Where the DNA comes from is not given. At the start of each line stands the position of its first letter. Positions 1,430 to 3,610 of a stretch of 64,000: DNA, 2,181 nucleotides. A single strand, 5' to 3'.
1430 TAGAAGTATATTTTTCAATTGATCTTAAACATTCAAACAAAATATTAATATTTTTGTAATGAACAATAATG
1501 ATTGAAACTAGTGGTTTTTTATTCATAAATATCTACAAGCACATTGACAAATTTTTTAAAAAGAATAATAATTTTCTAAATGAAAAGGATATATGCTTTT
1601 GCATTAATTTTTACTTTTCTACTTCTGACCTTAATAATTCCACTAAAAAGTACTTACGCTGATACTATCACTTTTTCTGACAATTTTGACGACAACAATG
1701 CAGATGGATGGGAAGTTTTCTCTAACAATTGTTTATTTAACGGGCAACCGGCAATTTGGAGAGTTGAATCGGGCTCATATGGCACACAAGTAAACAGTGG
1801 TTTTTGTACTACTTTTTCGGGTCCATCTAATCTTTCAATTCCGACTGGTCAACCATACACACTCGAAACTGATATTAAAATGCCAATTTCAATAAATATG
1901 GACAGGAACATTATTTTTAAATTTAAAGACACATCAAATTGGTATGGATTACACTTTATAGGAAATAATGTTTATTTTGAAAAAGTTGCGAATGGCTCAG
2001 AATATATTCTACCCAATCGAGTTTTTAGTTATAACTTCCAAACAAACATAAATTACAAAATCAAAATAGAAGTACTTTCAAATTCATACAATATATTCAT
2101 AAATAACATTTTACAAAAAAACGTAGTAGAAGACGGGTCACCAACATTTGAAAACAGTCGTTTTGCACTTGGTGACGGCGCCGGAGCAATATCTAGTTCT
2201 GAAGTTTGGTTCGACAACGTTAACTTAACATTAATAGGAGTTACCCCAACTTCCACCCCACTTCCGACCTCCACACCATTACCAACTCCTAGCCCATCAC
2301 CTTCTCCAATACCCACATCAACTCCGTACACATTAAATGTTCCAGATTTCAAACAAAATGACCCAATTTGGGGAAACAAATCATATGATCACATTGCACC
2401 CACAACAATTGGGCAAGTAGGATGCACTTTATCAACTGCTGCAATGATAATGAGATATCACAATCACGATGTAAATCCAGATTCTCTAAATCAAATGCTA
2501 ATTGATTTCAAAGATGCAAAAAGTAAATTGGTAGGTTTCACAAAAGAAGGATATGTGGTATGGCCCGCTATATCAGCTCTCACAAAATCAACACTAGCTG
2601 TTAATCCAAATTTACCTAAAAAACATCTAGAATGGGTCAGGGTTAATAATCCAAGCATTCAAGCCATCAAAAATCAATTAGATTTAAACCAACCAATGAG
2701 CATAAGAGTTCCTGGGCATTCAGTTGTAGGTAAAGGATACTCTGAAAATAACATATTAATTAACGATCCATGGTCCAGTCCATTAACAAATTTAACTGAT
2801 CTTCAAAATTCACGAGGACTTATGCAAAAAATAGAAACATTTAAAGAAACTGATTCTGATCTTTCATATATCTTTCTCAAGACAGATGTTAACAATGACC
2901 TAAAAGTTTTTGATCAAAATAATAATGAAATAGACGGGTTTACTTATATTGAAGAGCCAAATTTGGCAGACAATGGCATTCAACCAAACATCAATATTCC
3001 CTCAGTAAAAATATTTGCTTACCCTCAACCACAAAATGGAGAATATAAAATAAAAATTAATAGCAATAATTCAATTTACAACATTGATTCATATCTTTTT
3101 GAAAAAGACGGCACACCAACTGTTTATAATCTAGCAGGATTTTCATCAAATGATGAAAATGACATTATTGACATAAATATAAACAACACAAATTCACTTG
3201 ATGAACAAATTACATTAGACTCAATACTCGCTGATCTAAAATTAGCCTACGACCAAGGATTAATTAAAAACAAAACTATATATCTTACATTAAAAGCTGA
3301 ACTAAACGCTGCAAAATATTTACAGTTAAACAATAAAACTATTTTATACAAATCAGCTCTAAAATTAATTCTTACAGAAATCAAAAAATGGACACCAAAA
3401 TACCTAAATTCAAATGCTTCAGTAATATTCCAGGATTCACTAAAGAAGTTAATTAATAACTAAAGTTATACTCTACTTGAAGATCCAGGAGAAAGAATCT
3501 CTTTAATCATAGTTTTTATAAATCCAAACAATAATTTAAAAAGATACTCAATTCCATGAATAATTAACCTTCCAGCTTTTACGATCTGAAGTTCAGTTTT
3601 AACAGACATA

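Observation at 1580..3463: Secreted lectin-like plus C39-like cysteine peptidase fusion with a Pro/Thr linker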

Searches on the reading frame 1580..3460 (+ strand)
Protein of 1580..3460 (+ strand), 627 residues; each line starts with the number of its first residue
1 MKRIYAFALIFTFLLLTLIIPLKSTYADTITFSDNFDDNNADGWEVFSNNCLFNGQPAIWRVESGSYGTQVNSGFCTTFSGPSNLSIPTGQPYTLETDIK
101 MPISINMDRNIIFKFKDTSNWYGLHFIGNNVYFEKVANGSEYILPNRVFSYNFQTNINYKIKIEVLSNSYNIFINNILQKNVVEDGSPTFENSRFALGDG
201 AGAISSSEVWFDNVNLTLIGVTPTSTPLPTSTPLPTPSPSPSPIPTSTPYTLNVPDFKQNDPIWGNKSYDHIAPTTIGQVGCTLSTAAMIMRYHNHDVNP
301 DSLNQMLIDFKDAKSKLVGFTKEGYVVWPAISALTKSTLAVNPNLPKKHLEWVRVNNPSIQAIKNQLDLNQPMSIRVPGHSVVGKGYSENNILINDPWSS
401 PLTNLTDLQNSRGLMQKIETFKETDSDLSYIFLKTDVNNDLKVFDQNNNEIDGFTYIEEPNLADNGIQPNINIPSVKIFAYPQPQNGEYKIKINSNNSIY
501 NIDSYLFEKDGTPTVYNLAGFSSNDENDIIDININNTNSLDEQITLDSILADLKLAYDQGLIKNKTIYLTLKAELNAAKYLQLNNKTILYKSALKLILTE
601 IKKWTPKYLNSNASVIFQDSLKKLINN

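Call 3: search_protein_families(library=pfam, proteins=[window:1580-3460:+], max_evalue=1)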
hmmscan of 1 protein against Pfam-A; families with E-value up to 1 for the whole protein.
window:1580-3460:+ (627 aa): 4 families
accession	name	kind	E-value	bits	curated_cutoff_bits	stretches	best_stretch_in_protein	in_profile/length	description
PF13529.12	Peptidase_C39_2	-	5.6e-11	43.6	24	1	252-398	1-143/143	Peptidase_C39 like family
PF03412.21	Peptidase_C39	-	0.046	14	22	0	282-306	13-37/133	Peptidase C39 family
PF01640.23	Peptidase_C10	-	0.1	13.3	26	0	276-312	17-53/194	Peptidase C10 family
PF14730.11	DUF4468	-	0.25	12.2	22.6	1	136-177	47-88/92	Domain of unknown function (DUF4468) with TBP-like fold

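Call 4: search_protein_families(library=ncbifam, proteins=[window:1580-3460:+], max_evalue=1)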
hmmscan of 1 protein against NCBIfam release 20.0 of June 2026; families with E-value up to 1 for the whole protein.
window:1580-3460:+ (627 aa): 2 families
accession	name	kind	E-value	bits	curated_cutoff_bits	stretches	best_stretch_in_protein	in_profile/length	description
NF037973.1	metallo_SslE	exception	0.0033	14.8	3000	1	198-256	24-83/1519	lipoprotein metalloprotease SslE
NF052345.1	S_layer_anammox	exception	0.81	6.9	1400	0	221-263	1282-1328/1596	Kustd1514 family S-layer glycoprotein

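Call 5: search_solved_structures(query=window:1580-3460:+, max_evalue=10, show_alignments=3)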
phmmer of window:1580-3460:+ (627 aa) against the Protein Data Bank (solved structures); distinct sequences matched with E-value up to 10: 2.
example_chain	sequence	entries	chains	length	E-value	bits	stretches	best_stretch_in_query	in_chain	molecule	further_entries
9m8m_H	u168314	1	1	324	0.085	14.3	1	198-249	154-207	Photosynthetic reaction center subunit H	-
29vf_O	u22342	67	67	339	0.39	12.2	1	222-328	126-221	TATA-box-binding protein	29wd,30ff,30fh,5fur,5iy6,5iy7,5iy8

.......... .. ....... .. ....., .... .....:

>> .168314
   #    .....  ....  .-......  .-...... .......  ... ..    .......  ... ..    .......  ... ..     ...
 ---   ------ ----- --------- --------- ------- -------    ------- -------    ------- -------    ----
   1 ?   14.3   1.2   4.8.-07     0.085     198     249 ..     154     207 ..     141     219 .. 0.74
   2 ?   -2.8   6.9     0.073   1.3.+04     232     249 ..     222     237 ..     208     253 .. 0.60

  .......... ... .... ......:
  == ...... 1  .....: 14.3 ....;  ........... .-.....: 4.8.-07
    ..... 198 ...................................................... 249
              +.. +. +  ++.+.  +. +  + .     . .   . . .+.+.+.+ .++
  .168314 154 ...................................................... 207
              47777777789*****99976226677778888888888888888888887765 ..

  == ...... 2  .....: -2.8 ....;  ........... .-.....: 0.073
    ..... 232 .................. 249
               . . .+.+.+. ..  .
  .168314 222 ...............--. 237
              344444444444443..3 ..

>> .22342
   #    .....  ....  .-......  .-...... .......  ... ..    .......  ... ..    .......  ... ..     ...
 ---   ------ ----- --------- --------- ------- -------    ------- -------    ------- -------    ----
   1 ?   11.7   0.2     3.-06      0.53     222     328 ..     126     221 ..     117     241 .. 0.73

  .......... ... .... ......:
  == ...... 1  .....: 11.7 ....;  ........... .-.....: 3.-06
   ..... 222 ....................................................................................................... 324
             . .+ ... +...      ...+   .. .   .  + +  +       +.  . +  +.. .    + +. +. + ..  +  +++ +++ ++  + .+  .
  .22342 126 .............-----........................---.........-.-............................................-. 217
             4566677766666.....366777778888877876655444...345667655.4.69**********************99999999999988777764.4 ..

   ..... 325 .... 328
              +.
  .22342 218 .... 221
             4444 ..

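Call 6: find_homologous_proteins(query=window:1580-3460:+, max_evalue=0.001)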
Query window:1580-3460:+ (627 aa): 11 proteins with E <= 0.001 among 8000 candidates.
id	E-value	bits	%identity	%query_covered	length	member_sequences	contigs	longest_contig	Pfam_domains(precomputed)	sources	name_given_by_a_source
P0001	2.5e-116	408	39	100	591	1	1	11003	PF13529.14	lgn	-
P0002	4.8e-104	367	37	97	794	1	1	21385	PF06439.19,PF13529.14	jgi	jgi:hypothetical protein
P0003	3.2e-91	325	35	95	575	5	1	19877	PF13529.14,PF03412.22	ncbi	-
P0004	3.6e-89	318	36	89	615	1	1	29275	PF13529.14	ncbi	-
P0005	4.0e-88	314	35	86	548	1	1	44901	PF13529.14,PF03412.22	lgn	-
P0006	2.3e-83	299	33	100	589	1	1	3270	PF13529.14,PF03412.22,PF22888.2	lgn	-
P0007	2.0e-80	289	33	96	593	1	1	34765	PF13529.14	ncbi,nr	ncbi:hypothetical protein A3F62_03335 [Candidatus Woesebacteria bacterium RIFCSPHIGHO2_12_FULL_44_11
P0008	2.2e-79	286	33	96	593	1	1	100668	PF13529.14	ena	-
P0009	2.2e-62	229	33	84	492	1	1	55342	PF13529.14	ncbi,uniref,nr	ncbi:hypothetical protein A2975_05315 [Candidatus Woesebacteria bacterium RIFCSPLOWO2_01_FULL_44_14]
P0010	1.1e-41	161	30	60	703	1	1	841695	PF24996.1,PF13964.13,PF24681.2,PF13415.13,PF13529.14,PF24981.2,PF01344.32,PF03412.22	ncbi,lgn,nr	ncbi:MAG: C39 family peptidase [bacterium]|nr:MAG: C39 family peptidase [bacterium]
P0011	4.7e-31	126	33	43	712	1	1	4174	PF24996.1,PF13418.13,PF13964.13,PF24681.2,PF13415.13,PF13529.14,PF24981.2,PF03412.22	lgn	-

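Call 10: search_protein_families(library=pfam, alignment_id=A1, max_evalue=0.01)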
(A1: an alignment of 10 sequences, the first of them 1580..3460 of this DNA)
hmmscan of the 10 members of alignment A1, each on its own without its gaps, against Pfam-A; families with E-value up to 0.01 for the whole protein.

A. member 1, window:1580-3460:+ (627 aa): 1 family
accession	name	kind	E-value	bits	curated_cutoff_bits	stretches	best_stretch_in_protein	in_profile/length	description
PF13529.12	Peptidase_C39_2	-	5.6e-11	43.6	24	1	252-398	1-143/143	Peptidase_C39 like family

B. families by the number of members that match (of 10 scanned): 7 families
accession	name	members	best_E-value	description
PF13529.12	Peptidase_C39_2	10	5.3e-14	Peptidase_C39 like family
PF03412.21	Peptidase_C39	6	8.4e-09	Peptidase C39 family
PF06439.18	3keto-disac_hyd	2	7.5e-12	3-keto-disaccharide hydrolase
PF22888.1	FIMAH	1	1.6e-05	FIMAH domain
PF02018.23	CBM_4_9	1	2.6e-05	Carbohydrate binding domain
PF02973.23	Sialidase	1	0.0025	Sialidase, N-terminal domain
PF13385.13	Laminin_G_3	1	0.0093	Concanavalin A-like lectin/glucanases superfamily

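Call 22: predict_structure(alignment_id=A1)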
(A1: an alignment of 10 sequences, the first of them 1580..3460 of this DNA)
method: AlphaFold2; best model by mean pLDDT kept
length: 627 residues; sequences in the alignment: 10
mean_pLDDT: 80.1   pTM: 0.56
mean pLDDT of the five models: 80.1, 77.2, 76.8, 75.9, 75.8
residues with pLDDT >= 90: 196; 70-90: 314; 50-70: 54; < 50: 63
segments of 3 or more residues with pLDDT < 50: 1-3, 13-26, 222-246, 266-277, 464-471
pLDDT, mean of each block of 10 residues (from residue 1): 50 45 49 88 90 90 91 82 81 91 82 89 89 86 79 89 87 90 68 83 78 88 36 34 52 85 50 48 90 92 85 64 80 88 86 84 92 88 91 89 89 85 84 86 89 81 48 75 83 81 84 83 78 80 88 89 90 94 92 95 93 92 91
secondary structure, 60 per line:
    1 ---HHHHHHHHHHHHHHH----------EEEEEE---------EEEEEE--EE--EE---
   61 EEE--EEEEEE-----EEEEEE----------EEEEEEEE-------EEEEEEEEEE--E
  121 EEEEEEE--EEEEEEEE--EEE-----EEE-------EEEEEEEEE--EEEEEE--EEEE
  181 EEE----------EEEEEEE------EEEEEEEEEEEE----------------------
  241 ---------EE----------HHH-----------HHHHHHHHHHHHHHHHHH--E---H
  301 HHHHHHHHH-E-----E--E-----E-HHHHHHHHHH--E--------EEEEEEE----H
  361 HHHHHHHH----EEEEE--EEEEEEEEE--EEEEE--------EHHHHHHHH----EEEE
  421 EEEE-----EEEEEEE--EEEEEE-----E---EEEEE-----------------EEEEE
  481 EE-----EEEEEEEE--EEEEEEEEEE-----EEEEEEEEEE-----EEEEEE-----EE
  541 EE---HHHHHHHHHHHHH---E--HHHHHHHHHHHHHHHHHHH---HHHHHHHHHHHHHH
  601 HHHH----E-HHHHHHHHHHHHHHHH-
elements in order: H4-18 E29-34 E44-49 E61-63 E66-71 E77-82 E93-100 E108-117 E120-127 E130-137 E140-142 E148-150 E158-166 E169-174 E177-183 E194-200 E207-218 H276-293 H300-309 H328-337 E349-355 H360-368 E373-377 E380-388 E391-395 H405-412 E417-424 E430-436 E439-444 E454-458 E476-482 E488-495 E498-507 E513-522 E528-533 E539-542 H546-558 H565-583 H587-604 H611-626

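Call 25: search_protein_representatives(alignment_id=A1)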
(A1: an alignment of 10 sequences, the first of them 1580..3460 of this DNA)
Query: 10 sequences, 592 profile positions. Proteins with E-value up to 0.001 (for the whole library): 8040; up to 1e-10: 3108; up to 1e-30: 915. The best 150 are listed.
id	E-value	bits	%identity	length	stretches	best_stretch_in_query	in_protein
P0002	9.0e-272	919.5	-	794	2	21-592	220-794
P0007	2.1e-270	915.0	-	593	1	1-591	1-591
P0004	5.5e-246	834.3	-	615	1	2-591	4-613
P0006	5.8e-244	827.6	-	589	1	2-591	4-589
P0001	7.1e-216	734.9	-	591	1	2-592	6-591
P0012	9.7e-202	688.2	-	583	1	18-591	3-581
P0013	2.2e-181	621.0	-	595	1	13-592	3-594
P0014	4.2e-180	616.8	-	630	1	8-591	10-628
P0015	6.2e-174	596.4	-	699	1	9-513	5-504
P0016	1.7e-173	594.9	-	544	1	5-506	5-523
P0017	4.0e-171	587.1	-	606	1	2-591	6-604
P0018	4.9e-167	573.6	-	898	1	9-502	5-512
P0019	3.2e-165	567.6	-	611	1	9-591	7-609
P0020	1.5e-163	562.0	-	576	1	21-591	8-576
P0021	2.0e-160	551.8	-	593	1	8-589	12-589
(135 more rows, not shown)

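Call 26: fold_search(model_id=the predicted structure, library=pdb)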
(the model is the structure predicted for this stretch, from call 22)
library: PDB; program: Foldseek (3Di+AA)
matches with E <= 10: 1723; with E <= 0.001: 578
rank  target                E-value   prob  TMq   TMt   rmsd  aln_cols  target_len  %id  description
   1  4b1m_A                6.9e-09  1.00  0.21  0.72   3.1       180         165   19  CARBOHYDRATE BINDING MODULE CBM66 FROM BACILLUS SUBTILIS (released 2012-12-12)
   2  4b1m_C                1.9e-08  1.00  0.22  0.77   3.0       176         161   18  CARBOHYDRATE BINDING MODULE CBM66 FROM BACILLUS SUBTILIS (released 2012-12-12)
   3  4b1l                  2.4e-08  1.00  0.21  0.74   3.1       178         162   20  CARBOHYDRATE BINDING MODULE CBM66 FROM BACILLUS SUBTILIS (released 2012-12-12)
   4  4azz_A                2.6e-08  1.00  0.21  0.74   3.1       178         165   20  Carbohydrate binding module CBM66 from Bacillus subtilis (released 2012-07-25)
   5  4b1m_B                3.1e-08  1.00  0.21  0.74   3.1       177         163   19  CARBOHYDRATE BINDING MODULE CBM66 FROM BACILLUS SUBTILIS (released 2012-12-12)
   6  3fuq                  1.1e-07  1.00  0.21  0.31   7.3       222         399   12  Glycosylated SV2 and Gangliosides as Dual Receptors for Botulinum Neurotoxin Serotype F (released 2009-06-16)
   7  7znr_A                1.7e-07  1.00  0.19  0.24   4.8       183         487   13  Inactive D62N mutant of BT1760 Endo-acting levanase from Bacteroides thetaiotaomicron VPI-5482 (released 2023-06-21)
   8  9qco_A                2.1e-07  1.00  0.19  0.12   8.7       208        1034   12  NTNH-HA70 complex from Clostridium botulinum Serotype B1 (released 2025-09-10)
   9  9qc7_B                2.1e-07  1.00  0.19  0.11  22.5       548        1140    8  BoNT-NTNH complex from Clostridium botulinum Serotype B1 (released 2025-09-10)
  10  5mqr                  2.2e-07  1.00  0.22  0.13   4.8       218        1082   11  Sialidase BT_1020 (released 2017-03-22)
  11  6ul4_A                2.5e-07  1.00  0.23  0.32   5.3       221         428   15  Crystal structure of BoNT/B receptor-binding domain in complex with VHH JLO-G11 (released 2020-03-04)
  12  5vid_C                2.9e-07  1.00  0.22  0.31   5.4       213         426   15  Receptor binding domain of BoNT/B in complex with mini-protein binder Bot.0671.2 (released 2017-09-20)
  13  3ogg                  2.9e-07  1.00  0.22  0.32   5.5       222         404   13  Crystal structure of the receptor binding domain of botulinum neurotoxin D (released 2010-09-01)
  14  5jmc_G                2.9e-07  1.00  0.19  0.27   7.8       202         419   13  Receptor binding domain of Botulinum neurotoxin A in complex with rat SV2C (released 2016-06-15)
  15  7z5t                  3.4e-07  1.00  0.19  0.28   8.0       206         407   12  Crystal Structure of botulinum neurotoxin A2 cell binding domain (released 2022-06-08)
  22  4jqt_A                4.0e-07  1.00  0.22  0.30  19.0       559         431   11  Crystal structure of a putative glycosyl hydrolase (BT3469) from Bacteroides thetaiotaomicron VPI-5482 at 2.49 A resol (released 2013-04-17)
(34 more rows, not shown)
